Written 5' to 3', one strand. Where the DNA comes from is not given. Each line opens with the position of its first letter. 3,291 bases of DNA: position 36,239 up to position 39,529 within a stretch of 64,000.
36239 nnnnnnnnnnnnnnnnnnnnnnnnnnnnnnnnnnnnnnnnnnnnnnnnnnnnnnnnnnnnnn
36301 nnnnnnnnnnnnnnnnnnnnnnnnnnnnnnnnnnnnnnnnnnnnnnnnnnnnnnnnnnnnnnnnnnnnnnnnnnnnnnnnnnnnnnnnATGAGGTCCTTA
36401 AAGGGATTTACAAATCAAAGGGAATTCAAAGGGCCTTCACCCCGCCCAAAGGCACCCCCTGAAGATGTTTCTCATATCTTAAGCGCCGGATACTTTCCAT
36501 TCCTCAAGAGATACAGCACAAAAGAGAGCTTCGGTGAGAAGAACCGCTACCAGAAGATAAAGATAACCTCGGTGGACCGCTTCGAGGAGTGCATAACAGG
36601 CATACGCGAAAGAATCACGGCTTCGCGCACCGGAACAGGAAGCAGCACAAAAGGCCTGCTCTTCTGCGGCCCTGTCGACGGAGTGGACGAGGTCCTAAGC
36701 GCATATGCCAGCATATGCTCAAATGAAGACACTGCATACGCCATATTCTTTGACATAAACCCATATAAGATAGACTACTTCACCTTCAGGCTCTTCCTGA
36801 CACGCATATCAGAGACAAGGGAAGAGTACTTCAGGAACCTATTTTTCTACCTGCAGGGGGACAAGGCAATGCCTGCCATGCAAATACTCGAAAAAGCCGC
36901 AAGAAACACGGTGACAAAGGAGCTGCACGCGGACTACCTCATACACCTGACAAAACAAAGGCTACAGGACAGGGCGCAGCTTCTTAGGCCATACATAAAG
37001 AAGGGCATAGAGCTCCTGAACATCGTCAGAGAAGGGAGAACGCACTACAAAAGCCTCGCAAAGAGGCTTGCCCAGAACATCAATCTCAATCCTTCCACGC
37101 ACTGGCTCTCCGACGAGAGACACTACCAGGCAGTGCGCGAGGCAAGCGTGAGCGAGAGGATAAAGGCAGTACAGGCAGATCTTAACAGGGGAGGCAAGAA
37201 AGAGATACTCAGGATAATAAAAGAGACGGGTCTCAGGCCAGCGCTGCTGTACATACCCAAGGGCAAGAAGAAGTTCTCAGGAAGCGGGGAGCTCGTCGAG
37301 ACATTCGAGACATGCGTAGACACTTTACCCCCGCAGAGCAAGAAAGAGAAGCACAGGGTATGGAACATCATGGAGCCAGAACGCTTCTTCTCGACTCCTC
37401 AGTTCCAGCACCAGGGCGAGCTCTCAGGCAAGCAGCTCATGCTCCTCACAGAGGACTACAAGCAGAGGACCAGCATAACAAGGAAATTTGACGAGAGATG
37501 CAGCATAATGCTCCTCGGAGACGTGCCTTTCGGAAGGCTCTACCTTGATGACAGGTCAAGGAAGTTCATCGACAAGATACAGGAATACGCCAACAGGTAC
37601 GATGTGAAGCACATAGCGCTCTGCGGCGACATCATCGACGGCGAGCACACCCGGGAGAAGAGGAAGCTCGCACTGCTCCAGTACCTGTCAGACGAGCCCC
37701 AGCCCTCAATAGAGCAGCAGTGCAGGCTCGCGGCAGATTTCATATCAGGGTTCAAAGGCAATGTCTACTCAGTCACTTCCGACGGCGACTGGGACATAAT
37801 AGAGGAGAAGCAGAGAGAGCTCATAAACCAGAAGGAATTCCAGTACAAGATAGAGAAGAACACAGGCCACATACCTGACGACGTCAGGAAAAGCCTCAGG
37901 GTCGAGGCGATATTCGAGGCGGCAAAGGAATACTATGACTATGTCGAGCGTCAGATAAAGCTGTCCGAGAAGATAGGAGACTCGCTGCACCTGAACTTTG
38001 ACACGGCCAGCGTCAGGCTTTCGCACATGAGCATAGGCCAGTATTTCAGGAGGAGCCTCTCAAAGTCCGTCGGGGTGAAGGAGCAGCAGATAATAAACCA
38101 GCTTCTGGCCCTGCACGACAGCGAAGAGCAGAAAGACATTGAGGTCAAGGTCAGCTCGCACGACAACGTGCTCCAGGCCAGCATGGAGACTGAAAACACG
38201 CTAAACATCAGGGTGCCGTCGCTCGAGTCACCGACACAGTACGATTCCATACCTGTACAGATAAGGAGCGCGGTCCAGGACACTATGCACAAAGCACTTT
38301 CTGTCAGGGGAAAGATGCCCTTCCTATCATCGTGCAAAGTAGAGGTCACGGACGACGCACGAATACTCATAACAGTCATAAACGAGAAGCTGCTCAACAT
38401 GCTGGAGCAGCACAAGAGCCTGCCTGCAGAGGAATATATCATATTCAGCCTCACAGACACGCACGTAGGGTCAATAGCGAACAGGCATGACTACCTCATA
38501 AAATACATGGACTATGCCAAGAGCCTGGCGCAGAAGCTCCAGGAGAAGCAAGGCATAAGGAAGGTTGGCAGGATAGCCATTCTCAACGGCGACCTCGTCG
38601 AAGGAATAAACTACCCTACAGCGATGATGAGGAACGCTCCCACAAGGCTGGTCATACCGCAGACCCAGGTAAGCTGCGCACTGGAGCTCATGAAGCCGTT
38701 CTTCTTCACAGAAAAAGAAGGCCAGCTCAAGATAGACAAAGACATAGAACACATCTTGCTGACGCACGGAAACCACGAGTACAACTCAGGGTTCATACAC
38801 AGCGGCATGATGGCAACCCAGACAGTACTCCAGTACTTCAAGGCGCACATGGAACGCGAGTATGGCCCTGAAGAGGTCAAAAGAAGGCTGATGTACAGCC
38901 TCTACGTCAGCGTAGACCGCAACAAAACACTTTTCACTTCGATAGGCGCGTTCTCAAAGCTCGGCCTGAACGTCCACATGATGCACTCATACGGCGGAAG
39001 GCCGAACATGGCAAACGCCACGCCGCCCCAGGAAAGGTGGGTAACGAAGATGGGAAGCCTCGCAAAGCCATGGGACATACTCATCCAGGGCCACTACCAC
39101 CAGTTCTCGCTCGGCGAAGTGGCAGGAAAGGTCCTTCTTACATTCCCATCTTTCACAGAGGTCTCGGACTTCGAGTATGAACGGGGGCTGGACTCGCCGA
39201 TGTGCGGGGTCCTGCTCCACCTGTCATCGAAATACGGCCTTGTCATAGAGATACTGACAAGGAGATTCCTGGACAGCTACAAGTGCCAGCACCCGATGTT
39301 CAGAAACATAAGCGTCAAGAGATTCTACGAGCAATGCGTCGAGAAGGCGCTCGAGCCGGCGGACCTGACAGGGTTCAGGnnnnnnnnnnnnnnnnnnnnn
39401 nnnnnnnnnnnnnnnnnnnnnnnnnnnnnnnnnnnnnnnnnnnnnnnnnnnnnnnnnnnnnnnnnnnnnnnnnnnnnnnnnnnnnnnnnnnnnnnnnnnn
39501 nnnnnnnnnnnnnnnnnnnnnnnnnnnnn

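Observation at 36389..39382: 997-aa orphan with tandem dead-plus-live metallophosphoesterase modules and a possibly inactivated P-loop region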

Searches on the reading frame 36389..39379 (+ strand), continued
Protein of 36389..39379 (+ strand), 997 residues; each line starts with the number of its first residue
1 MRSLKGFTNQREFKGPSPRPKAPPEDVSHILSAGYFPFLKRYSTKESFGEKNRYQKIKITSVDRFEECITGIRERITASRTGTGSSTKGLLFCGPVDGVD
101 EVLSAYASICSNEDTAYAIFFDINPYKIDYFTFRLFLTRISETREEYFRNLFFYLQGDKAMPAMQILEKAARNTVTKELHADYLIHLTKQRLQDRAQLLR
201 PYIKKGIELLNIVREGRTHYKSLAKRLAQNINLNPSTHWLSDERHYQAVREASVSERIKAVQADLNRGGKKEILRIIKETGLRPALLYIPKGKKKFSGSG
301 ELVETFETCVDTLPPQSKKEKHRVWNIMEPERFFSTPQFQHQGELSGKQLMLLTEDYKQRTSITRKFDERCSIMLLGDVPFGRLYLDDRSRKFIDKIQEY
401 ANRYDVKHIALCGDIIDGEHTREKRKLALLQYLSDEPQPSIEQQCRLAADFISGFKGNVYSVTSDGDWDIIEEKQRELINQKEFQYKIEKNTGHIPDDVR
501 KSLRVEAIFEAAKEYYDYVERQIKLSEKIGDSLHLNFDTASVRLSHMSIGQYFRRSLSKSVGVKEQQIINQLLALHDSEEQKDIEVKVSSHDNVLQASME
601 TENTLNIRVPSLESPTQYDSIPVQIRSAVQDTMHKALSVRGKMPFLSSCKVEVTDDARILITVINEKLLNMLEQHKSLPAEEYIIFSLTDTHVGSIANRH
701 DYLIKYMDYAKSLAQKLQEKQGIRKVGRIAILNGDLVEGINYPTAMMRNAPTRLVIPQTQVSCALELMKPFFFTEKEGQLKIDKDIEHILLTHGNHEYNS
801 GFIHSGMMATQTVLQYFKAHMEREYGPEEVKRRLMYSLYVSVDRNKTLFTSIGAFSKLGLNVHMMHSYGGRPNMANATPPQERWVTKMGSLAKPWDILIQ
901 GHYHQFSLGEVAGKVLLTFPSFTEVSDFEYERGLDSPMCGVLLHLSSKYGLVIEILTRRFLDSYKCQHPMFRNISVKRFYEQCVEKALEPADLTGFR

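Call 104: fold_search(model_id=the predicted structure, library=viral)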
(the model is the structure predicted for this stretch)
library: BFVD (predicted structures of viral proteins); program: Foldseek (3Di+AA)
matches with E <= 10: 286; with E <= 0.001: 1
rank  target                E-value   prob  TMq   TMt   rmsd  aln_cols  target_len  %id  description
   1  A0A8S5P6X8            9.1e-04  1.00  0.11  0.16   8.9       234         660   15  Hint (Hedgehog/Intein) domain N-terminal region [Siphoviridae sp. ctsUY14]
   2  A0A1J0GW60            1.0e-03  0.98  0.12  0.27  19.1       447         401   11  Metallo-dependent phosphatase domain protein [Streptomyces phage BRock]
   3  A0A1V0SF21            1.1e-03  0.87  0.11  0.13  26.4       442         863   11  Calcineurin-like phosphoesterase [Hokovirus HKV1]
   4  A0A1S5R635            1.5e-03  0.99  0.13  0.39  12.2       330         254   12  Calcineurin-like phosphoesterase domain-containing protein [Pseudomonas phage pf16]
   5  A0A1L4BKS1            2.1e-03  1.00  0.17  0.51   8.9       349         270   12  (no name in the UniProt tables at hand)
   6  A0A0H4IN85            5.1e-03  0.98  0.13  0.41  11.3       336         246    9  Serine/threonine protein phosphatase [Pseudoalteromonas phage H101]
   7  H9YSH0                5.6e-03  0.98  0.14  0.40  12.0       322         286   15  (no name in the UniProt tables at hand)
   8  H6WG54                5.6e-03  0.95  0.13  0.37  12.4       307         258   10  site-specific DNA-methyltransferase (adenine-specific) [Cyanophage S-TIM5]
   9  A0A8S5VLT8            6.2e-03  0.96  0.14  0.35  11.8       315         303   11  (no name in the UniProt tables at hand)
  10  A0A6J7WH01            7.6e-03  0.99  0.13  0.26   7.7       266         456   11  Uncharacterized protein [uncultured Caudovirales phage]
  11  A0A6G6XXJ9            7.6e-03  0.99  0.15  0.23  10.0       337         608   11  (no name in the UniProt tables at hand)
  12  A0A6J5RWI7            8.0e-03  0.95  0.11  0.24  20.2       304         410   10  Calcineurin-like phosphoesterase domain-containing protein [uncultured Caudovirales phage]
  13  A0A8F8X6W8            8.0e-03  0.89  0.14  0.24  13.2       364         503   14  (no name in the UniProt tables at hand)
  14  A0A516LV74            1.3e-02  0.99  0.12  0.31   8.4       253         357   10  (no name in the UniProt tables at hand)
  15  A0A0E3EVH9            2.4e-02  0.80  0.13  0.32  12.4       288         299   11  site-specific DNA-methyltransferase (adenine-specific) [Synechococcus phage ACG-2014f]
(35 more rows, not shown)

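Call 108: search_solved_structures(query=L013:1499-2440:-, max_evalue=0.01)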
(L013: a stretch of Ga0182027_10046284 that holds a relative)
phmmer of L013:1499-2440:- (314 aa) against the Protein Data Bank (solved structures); distinct sequences matched with E-value up to 0.01: 0.

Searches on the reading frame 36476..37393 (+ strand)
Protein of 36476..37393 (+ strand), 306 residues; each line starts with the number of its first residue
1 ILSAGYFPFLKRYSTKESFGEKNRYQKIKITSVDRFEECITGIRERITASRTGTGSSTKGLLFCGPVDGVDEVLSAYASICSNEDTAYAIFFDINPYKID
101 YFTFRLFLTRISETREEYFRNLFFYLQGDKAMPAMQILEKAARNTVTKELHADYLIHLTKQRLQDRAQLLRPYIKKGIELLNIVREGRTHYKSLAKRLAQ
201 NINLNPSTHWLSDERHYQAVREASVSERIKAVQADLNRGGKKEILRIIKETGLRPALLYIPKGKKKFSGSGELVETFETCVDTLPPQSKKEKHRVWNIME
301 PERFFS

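Call 86: search_solved_structures(query=A8, max_evalue=10, show_alignments=3)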
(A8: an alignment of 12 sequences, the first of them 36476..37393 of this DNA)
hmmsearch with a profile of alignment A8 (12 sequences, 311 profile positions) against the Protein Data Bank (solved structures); distinct sequences matched with E-value up to 10: 12.
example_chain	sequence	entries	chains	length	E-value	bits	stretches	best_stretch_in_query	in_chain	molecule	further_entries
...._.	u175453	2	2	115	0.021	17.5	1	227-289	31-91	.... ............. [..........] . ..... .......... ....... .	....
5ldx_W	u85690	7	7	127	0.026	17.1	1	227-289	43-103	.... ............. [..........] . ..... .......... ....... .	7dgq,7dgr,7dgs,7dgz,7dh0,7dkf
5lc5_W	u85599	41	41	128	0.027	17.1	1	227-289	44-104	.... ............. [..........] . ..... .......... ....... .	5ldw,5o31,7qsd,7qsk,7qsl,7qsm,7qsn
7zd6_g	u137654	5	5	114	0.044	16.4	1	227-289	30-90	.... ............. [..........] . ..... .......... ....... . | NADH:ubiquinone oxidoreductase subunit A6 | Complex I-B14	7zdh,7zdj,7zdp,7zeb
5lnk_g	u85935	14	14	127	0.058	16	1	227-289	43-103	Mitochondrial complex I, B14 subunit | NADH:ubiquinone oxidoreductase subunit A6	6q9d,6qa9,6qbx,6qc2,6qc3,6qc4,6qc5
6zk9_g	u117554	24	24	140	0.073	15.7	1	227-289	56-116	NADH:ubiquinone oxidoreductase subunit A6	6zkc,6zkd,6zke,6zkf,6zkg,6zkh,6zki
8zo8_A6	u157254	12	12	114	0.24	13.9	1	227-288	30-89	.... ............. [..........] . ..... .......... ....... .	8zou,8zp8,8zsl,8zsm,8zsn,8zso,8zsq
7v2c_E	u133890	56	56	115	0.25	13.9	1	227-288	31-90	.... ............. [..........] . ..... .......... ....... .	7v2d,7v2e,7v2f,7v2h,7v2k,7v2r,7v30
5gpn_Af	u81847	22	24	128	0.33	13.5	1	227-288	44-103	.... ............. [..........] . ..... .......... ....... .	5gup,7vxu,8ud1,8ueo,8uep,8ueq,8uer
4e4y_A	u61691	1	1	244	0.41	13.2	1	220-255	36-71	Short chain dehydrogenase family protein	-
9buh_Q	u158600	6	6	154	0.5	12.9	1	227-288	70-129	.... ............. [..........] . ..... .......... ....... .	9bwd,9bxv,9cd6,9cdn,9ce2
6g2j_W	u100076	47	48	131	0.53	12.8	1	227-289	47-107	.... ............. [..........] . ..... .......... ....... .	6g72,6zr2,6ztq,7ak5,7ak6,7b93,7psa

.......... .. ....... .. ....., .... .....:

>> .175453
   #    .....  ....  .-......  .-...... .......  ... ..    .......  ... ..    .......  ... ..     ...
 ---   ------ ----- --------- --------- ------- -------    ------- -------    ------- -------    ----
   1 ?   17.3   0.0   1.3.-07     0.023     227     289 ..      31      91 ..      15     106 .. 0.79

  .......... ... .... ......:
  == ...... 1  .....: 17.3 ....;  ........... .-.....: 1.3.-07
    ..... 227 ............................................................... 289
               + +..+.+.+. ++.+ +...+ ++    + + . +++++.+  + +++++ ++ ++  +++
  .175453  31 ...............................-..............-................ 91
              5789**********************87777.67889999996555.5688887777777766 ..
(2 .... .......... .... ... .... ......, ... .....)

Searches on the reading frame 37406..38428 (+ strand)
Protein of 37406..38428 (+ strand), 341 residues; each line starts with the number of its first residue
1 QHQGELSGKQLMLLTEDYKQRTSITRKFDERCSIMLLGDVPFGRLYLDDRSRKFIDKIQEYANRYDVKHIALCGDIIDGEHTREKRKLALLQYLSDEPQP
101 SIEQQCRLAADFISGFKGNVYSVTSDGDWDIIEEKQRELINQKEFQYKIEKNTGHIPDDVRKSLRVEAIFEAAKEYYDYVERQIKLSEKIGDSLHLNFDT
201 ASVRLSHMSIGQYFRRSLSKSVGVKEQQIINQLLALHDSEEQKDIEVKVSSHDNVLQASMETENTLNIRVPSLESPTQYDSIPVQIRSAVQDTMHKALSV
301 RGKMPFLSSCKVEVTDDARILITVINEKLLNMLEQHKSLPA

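Call 73: predict_structure(alignment_id=A6)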
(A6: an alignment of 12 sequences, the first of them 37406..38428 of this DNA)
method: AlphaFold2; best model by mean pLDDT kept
length: 341 residues; sequences in the alignment: 12
mean_pLDDT: 68.1   pTM: 0.69
mean pLDDT of the five models: 68.1, 66.8, 65.8, 55.5, 52.9
residues with pLDDT >= 90: 17; 70-90: 175; 50-70: 70; < 50: 79
segments of 3 or more residues with pLDDT < 50: 83-94, 219-222, 227-241, 253-260, 274-279, 282-305
pLDDT, mean of each block of 10 residues (from residue 1): 66 78 87 81 59 84 91 73 44 52 80 90 77 81 88 84 82 85 82 84 66 50 48 42 55 42 56 49 42 34 54 76 75 79 68
secondary structure, 60 per line:
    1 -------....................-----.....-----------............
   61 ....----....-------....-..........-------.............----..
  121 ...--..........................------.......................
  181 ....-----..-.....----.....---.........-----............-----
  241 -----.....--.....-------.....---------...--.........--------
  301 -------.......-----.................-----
elements in order: H8-22 E23-27 E33-37 H49-64 E69-72 H80-83 H85-94 H102-114 E119-123 H126-151 H158-184 E193-197 E202-206 H210-218 H224-235 E246-250 H253-257 E265-269 H284-292 E308-314 E320-326 H327-336

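Call 76: fold_search(model_id=the predicted structure, library=pdb)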
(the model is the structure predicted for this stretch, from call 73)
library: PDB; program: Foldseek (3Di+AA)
matches with E <= 10: 485; with E <= 0.001: 1
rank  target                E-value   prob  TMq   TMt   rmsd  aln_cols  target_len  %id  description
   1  1war                  4.7e-04  0.98  0.35  0.38  11.3       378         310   11  Recombinant Human Purple Acid Phosphatase expressed in Pichia Pastoris (released 2005-07-06)
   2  1g5b_B                2.6e-03  0.94  0.27  0.39  11.8       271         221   10  BACTERIOPHAGE LAMBDA SER/THR PROTEIN PHOSPHATASE (released 2001-03-07)
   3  4fbk_B                2.7e-03  0.77  0.29  0.25  15.7       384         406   12  Crystal structure of a covalently fused Nbs1-Mre11 complex with one manganese ion per active site (released 2012-06-20)
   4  3av0_A                3.1e-03  0.91  0.33  0.31  10.8       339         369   10  Crystal structure of Mre11-Rad50 bound to ATP S (released 2011-05-25)
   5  5w8m_C                4.7e-03  0.98  0.30  0.49  10.9       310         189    7  Crystal structure of Chaetomium thermophilum Vps29 (released 2018-06-13)
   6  9bi5_B                7.7e-03  0.77  0.33  0.28  13.4       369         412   10  Apo form Mre11-Rad50 complex (released 2025-08-06)
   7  4zvz_A                8.2e-03  0.77  0.30  0.32  13.6       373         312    8  Co-crystal structures of PP5 in complex with 5-methyl-7-oxabicyclo[2.2.1]heptane-2,3-dicarboxylic acid (released 2016-04-27)
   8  9bi5_A                9.9e-03  0.66  0.31  0.26  14.0       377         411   10  Apo form Mre11-Rad50 complex (released 2025-08-06)
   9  4zvz_B                1.1e-02  0.72  0.29  0.31  13.6       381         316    9  Co-crystal structures of PP5 in complex with 5-methyl-7-oxabicyclo[2.2.1]heptane-2,3-dicarboxylic acid (released 2016-04-27)
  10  3h64_D                1.3e-02  0.77  0.32  0.34  13.2       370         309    9  Catalytic domain of human Serine/Threonine Phosphatase 5 (PP5c) with two Mn2+ atoms complexed with endothall (released 2009-09-29)
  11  5ui1_D                1.3e-02  0.60  0.29  0.31  14.4       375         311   10  Crystal Structure of Human Protein Phosphatase 5C (PP5C) in complex with a triazole inhibitor (released 2018-01-17)
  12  6obn_A                1.5e-02  0.66  0.29  0.32  11.5       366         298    9  The crystal structure of coexpressed SDS22:PP1 complex (released 2019-09-18)
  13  1qhw_A                1.5e-02  0.63  0.34  0.37  11.8       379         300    9  PURPLE ACID PHOSPHATASE FROM RAT BONE (released 1999-09-15)
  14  1s95_A                1.6e-02  0.69  0.30  0.32  13.5       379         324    9  Structure of serine/threonine protein phosphatase 5 (released 2004-08-24)
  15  4ja9                  1.9e-02  0.47  0.27  0.21  14.3       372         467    9  Rat PP5 apo (released 2014-02-19)
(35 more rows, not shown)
